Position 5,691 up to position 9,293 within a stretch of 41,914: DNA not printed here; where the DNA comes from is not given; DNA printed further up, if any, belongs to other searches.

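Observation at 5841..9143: Single ORF encoding three tandem Legionella-type MOMP porin domains (single-chain pseudo-trimer?)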

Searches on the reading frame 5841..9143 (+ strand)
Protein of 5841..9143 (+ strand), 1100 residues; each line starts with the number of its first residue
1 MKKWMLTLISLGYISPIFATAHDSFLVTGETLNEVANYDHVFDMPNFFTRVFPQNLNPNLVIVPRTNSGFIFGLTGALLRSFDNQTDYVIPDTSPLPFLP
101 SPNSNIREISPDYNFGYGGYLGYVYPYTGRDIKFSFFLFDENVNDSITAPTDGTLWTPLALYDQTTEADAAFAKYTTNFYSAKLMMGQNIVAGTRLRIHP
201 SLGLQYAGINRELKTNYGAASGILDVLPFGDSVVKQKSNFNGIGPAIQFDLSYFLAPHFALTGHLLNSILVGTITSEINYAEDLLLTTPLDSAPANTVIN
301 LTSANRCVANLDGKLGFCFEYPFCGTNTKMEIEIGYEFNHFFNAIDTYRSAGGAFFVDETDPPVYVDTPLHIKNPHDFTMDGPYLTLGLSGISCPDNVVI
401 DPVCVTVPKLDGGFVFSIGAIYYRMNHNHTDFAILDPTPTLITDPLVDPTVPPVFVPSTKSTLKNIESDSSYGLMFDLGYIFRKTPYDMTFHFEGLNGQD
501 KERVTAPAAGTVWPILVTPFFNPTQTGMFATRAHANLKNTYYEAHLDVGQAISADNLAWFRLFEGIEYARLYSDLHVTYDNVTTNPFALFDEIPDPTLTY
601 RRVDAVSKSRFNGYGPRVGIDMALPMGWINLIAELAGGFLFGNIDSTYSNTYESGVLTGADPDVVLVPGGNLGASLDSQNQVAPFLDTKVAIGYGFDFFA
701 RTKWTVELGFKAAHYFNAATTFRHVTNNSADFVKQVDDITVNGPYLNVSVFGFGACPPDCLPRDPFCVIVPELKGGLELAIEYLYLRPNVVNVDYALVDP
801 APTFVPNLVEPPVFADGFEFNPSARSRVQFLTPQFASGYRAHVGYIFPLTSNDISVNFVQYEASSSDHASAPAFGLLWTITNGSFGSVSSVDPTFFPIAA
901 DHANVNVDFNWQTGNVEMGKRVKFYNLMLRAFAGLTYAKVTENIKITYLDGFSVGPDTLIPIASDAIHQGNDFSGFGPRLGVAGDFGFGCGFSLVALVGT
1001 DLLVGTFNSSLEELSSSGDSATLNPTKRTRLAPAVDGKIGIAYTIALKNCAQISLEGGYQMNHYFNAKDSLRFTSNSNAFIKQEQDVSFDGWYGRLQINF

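Call 3: search_protein_families(library=pfam, proteins=[window:5841-9140:+], max_evalue=1)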
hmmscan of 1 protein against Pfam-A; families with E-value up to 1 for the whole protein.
window:5841-9140:+ (1100 aa): 3 families
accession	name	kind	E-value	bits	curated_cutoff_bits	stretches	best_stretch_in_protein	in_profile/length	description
PF05150.18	Legionella_OMP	-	4e-126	420.1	25.4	3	770-1098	2-279/281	Legionella pneumophila major outer membrane protein precursor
PF03797.25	Autotransporter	-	5.9e-05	23.4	26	1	167-211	105-149/255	Autotransporter beta-domain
PF10895.14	DUF2715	-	0.00059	20.2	22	1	166-273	53-133/152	Domain of unknown function (DUF2715)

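Call 4: search_protein_families(library=ncbifam, proteins=[window:5841-9140:+], max_evalue=1)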
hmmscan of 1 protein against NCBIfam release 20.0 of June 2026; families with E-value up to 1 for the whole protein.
window:5841-9140:+ (1100 aa): 0 families

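Call 9: find_homologous_proteins(query=window:5841-9140:+, max_evalue=0.00001)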
Query window:5841-9140:+ (1100 aa): 17 proteins with E <= 0.00001 among 8000 candidates.
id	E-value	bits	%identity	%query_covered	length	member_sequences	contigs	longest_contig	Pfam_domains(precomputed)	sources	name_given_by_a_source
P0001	0.0e+0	2372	92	100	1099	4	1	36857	PF05150.19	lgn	-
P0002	0.0e+0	1825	70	100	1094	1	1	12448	PF05150.19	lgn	-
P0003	0.0e+0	1765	69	100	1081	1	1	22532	PF05150.19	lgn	-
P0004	0.0e+0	1754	74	90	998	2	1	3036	PF05150.19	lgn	-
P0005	0.0e+0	1655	65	100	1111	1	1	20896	PF10895.16,PF05150.19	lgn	-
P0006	0.0e+0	1648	65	100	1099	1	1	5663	PF05150.19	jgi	jgi:hypothetical protein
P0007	0.0e+0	1347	55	100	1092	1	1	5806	PF10895.16,PF05150.19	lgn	-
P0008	0.0e+0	1299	52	100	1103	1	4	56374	PF05150.19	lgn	-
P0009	0.0e+0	1237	50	100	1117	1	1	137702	PF05150.19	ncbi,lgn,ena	-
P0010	0.0e+0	1193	50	100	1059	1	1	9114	PF05150.19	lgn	-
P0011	0.0e+0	1190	50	100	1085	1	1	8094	PF05150.19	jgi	jgi:hypothetical protein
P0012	0.0e+0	1187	50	100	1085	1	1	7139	PF05150.19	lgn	-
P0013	0.0e+0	1148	48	100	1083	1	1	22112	PF10895.16,PF05150.19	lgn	-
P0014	0.0e+0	1146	50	100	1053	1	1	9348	PF05150.19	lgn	-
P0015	0.0e+0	1067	46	100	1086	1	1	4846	PF05150.19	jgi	jgi:Legionella pneumophila major outer membrane protein precursor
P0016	2.7e-243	828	48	73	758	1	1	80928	PF05150.19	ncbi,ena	-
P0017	7.1e-14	68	22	54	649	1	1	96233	PF05150.19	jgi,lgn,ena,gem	-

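Call 11: find_related_loci(query=A1, collection=genome_contigs, flank=6000)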
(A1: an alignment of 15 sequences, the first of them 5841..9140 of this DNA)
Query A1 (1100 aa) in genome_contigs; peptide patterns used: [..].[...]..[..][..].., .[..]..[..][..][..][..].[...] (x = any residue, [..] = any of these).
36 stretches matched a pattern; 1 encode a relative of the query (tblastn E <= 1e-3); 1 distinct loci.
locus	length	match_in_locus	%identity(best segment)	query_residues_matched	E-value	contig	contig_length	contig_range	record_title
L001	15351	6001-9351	50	1-1100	0e+0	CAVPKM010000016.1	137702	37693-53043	MAG: uncultured Gammaproteobacteria bacterium isolate MFD10064.bin.1.125 genome assembly, contig: contig_57722, whole ge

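Call 12: find_encoding_contigs(protein=window:5841-9143:+, flank=6000, max_places=6)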
Protein window:5841-9143:+ (1100 aa): 5 contigs read that carry it; 3 places shown.
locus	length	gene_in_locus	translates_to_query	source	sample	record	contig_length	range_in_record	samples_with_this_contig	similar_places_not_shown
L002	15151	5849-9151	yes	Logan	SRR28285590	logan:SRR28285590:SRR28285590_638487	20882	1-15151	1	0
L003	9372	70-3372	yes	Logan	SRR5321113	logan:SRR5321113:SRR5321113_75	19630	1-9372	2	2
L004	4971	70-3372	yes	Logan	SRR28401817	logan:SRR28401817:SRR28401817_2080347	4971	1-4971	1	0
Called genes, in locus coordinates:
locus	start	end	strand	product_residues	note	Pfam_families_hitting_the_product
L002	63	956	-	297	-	PF18030:Rimk_N, PF14397:ATPgrasp_ST (faint), PF02655:ATP-grasp_3 (weak), PF08443:RimK, PF02955:GSH-S_ATP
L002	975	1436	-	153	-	PF05618:RimB-like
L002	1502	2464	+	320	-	PF01544:CorA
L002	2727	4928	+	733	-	PF17764:PriA_3primeBD, PF00270:DEAD, PF04851:ResIII, PF18319:Zn_ribbon_PriA (weak), PF00271:Helicase_C, PF18074:PriA_C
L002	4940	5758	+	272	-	PF08501:Shikimate_dh_N, PF01488:Shikimate_DH, PF18317:SDH_C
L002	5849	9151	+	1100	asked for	PF05150:Legionella_OMP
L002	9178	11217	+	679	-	PF19310:TOP_N, PF01432:Peptidase_M3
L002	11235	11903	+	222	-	PF06026:Rib_5-P_isom_A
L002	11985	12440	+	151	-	PF04073:tRNA_edit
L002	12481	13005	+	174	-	PF02482:Ribosomal_S30AE, PF00313:CSD (weak)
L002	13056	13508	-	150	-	PF10116:Host_attach, PF18856:baeRF_family12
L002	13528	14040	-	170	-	PF01161:PBP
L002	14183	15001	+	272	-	PF01048:PNP_UDP_1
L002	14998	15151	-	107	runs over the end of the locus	PF10067:DUF2306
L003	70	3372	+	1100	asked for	PF05150:Legionella_OMP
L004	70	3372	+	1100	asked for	PF05150:Legionella_OMP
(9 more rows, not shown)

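Call 15: search_protein_families(library=pfam, proteins=[P0016, P0017, P0004, P0009], max_evalue=0.01)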
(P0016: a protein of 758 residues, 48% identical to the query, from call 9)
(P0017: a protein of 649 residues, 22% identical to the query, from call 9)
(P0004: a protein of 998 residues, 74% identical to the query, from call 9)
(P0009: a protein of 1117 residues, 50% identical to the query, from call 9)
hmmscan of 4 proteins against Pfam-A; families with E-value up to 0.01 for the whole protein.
P0016 (758 aa): 2 families
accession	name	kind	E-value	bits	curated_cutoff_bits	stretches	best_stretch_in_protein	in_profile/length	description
PF05150.18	Legionella_OMP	-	4.5e-111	370.8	25.4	3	439-757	2-280/281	Legionella pneumophila major outer membrane protein precursor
PF03797.25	Autotransporter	-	0.00072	19.8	26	0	555-602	101-149/255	Autotransporter beta-domain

P0017 (649 aa): 1 family
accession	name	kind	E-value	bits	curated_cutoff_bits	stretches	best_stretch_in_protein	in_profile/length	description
PF05150.18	Legionella_OMP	-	1.4e-67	228.1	25.4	2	28-329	3-278/281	Legionella pneumophila major outer membrane protein precursor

P0004 (998 aa): 3 families
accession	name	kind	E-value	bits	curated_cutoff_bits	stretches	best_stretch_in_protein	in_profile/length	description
PF05150.18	Legionella_OMP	-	4.5e-119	397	25.4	3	665-996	2-279/281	Legionella pneumophila major outer membrane protein precursor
PF10895.14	DUF2715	-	0.0016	18.8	22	0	72-166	61-132/152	Domain of unknown function (DUF2715)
PF03797.25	Autotransporter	-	0.0019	18.4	26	0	193-246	159-212/255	Autotransporter beta-domain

P0009 (1117 aa): 2 families
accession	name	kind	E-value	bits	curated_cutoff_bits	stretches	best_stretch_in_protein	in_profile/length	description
PF05150.18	Legionella_OMP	-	2.9e-110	368.1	25.4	3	784-1116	2-280/281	Legionella pneumophila major outer membrane protein precursor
PF10895.14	DUF2715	-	0.00014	22.2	22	1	182-277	63-135/152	Domain of unknown function (DUF2715)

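Call 35: find_encoding_contigs(protein=P0008, flank=7000, max_places=2)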
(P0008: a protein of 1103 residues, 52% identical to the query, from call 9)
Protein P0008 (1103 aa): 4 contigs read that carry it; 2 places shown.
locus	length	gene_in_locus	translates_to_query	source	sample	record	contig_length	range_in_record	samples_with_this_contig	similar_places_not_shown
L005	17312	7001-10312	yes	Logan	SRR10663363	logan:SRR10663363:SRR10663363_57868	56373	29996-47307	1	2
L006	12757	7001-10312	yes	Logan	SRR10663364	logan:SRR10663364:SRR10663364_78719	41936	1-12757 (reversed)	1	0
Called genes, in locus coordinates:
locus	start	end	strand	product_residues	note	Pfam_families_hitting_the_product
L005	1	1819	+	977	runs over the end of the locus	-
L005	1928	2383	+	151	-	PF10116:Host_attach, PF18856:baeRF_family12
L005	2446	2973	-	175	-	PF02482:Ribosomal_S30AE, PF00313:CSD (weak)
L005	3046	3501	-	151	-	PF04073:tRNA_edit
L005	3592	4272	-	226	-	PF06026:Rib_5-P_isom_A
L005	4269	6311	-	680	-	PF19310:TOP_N, PF01432:Peptidase_M3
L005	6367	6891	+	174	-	PF25087:GMPPB_C (faint), PF25084:LbH_EIF2B (weak), PF00132:Hexapep, PF14602:Hexapep_2 (weak)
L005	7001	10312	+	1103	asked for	PF05150:Legionella_OMP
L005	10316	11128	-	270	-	PF08501:Shikimate_dh_N, PF01488:Shikimate_DH, PF03807:F420_oxidored (weak), PF18317:SDH_C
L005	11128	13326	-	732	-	PF17764:PriA_3primeBD, PF00270:DEAD, PF04851:ResIII, PF18319:Zn_ribbon_PriA, PF00271:Helicase_C, PF18074:PriA_C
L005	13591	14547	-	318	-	PF01544:CorA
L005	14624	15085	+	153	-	PF05618:RimB-like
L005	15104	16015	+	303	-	PF18030:Rimk_N, PF14397:ATPgrasp_ST (faint), PF02655:ATP-grasp_3 (weak), PF02955:GSH-S_ATP, PF08443:RimK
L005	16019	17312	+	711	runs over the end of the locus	PF00496:SBP_bac_5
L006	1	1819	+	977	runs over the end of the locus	-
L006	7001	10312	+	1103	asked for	PF05150:Legionella_OMP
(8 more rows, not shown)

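Call 36: find_encoding_contigs(protein=P0009, flank=7000, max_places=2)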
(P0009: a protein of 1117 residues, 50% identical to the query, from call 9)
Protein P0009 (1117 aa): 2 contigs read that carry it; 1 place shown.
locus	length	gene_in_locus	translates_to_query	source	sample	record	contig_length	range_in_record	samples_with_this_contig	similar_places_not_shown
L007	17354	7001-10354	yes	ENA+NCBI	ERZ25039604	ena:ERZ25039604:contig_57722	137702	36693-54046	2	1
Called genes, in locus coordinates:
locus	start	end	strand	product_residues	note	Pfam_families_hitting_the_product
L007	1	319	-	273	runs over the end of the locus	PF01048:PNP_UDP_1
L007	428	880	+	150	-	PF10116:Host_attach, PF18856:baeRF_family12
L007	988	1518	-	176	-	PF02482:Ribosomal_S30AE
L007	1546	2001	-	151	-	PF04073:tRNA_edit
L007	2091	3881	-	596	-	PF00023:Ank (faint), PF12796:Ank_2 (faint)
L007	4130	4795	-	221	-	PF06026:Rib_5-P_isom_A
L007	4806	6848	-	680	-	PF19310:TOP_N, PF01432:Peptidase_M3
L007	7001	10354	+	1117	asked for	PF05150:Legionella_OMP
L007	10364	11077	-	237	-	PF00293:NUDIX (weak)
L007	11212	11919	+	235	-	PF01135:PCMT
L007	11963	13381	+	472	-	PF02321:OEP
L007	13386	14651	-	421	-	PF04413:Glycos_transf_N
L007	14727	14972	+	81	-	PF14110:DUF4282 (faint)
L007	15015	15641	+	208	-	PF01865:PhoU_div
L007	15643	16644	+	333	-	PF01384:PHO4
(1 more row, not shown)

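Call 37: find_encoding_contigs(protein=P0013, flank=7000, max_places=2)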
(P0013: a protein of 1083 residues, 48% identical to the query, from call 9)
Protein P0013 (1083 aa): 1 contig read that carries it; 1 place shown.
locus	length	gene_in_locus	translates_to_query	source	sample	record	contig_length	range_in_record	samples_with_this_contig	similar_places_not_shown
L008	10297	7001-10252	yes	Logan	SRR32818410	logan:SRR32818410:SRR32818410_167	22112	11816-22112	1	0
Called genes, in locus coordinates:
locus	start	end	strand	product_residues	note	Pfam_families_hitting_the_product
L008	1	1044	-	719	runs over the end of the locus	PF00496:SBP_bac_5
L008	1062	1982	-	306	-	PF18030:Rimk_N, PF02655:ATP-grasp_3 (weak), PF02955:GSH-S_ATP, PF08443:RimK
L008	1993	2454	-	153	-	PF05618:RimB-like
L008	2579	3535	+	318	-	PF01544:CorA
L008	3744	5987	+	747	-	PF17764:PriA_3primeBD, PF00270:DEAD, PF04851:ResIII, PF18319:Zn_ribbon_PriA (weak), PF00271:Helicase_C, PF18074:PriA_C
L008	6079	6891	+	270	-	PF08501:Shikimate_dh_N, PF01488:Shikimate_DH, PF18317:SDH_C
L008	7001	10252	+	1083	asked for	PF05150:Legionella_OMP, PF10895:DUF2715 (faint), PF05150:Legionella_OMP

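Call 42: predict_structure(alignment_id=A1)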
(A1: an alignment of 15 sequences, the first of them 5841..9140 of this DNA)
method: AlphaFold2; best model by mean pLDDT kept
length: 1100 residues; sequences in the alignment: 15
mean_pLDDT: 78.5   pTM: 0.83
mean pLDDT of the five models: 78.5, 75.4, 75.1, 72.0, 54.8
residues with pLDDT >= 90: 297; 70-90: 556; 50-70: 159; < 50: 88
segments of 3 or more residues with pLDDT < 50: 1-55, 394-399, 727-729, 759-763, 811-816, 883-891
pLDDT, mean of each block of 10 residues (from residue 1): 35 37 31 35 33 49 69 91 83 72 83 91 80 93 91 75 71 94 91 76 95 90 66 90 92 78 88 90 65 73 90 86 68 89 82 52 53 80 88 51 73 84 85 87 65 74 87 90 82 91 90 82 76 93 91 81 89 94 73 69 92 88 83 90 89 79 67 85 90 79 84 91 62 81 91 57 59 80 89 82 72 54 87 89 84 88 92 84 47 66 91 88 79 87 90 67 85 87 78 81 85 78 77 85 83 88 85 65 82 89
secondary structure, 60 per line:
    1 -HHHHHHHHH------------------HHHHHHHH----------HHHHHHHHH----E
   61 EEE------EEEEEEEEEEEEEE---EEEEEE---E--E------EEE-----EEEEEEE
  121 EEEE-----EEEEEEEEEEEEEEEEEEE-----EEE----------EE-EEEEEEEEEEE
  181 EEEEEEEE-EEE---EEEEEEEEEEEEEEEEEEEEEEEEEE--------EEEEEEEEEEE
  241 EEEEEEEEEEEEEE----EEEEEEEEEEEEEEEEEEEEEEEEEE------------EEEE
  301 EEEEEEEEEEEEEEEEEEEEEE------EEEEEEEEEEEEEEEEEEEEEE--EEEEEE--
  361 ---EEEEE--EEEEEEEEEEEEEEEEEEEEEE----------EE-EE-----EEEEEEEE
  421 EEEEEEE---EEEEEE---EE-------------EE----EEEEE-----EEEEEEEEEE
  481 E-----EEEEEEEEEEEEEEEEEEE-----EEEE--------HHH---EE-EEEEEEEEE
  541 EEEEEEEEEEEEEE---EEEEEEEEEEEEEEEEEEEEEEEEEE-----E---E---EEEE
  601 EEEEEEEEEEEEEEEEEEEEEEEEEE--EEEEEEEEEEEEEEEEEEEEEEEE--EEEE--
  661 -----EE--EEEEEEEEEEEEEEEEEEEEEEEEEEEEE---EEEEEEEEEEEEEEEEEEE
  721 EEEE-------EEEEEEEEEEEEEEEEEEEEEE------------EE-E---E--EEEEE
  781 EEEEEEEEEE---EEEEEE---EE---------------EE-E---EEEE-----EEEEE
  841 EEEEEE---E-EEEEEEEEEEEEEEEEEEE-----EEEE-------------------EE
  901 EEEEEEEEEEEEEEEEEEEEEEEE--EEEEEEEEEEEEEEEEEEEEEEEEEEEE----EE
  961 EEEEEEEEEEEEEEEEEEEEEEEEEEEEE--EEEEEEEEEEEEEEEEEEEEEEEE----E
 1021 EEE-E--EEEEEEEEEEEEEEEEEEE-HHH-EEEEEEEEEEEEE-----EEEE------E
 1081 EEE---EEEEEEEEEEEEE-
elements in order (helices of 4 or more, strands of 3 or more residues): H2-10 H29-36 H47-55 E60-63 E70-83 E87-92 E106-108 E114-124 E130-148 E154-156 E170-188 E190-192 E196-221 E230-254 E259-284 E297-322 E329-350 E353-358 E364-368 E371-392 E413-427 E431-436 E461-465 E471-481 E487-505 E511-514 E532-554 E558-583 E597-626 E629-652 E655-658 E670-698 E702-724 E732-753 E776-790 E794-799 E827-830 E836-846 E852-870 E876-879 E899-924 E927-954 E959-989 E992-1015 E1020-1023 E1028-1046 E1052-1064 E1070-1073 E1080-1083 E1087-1099
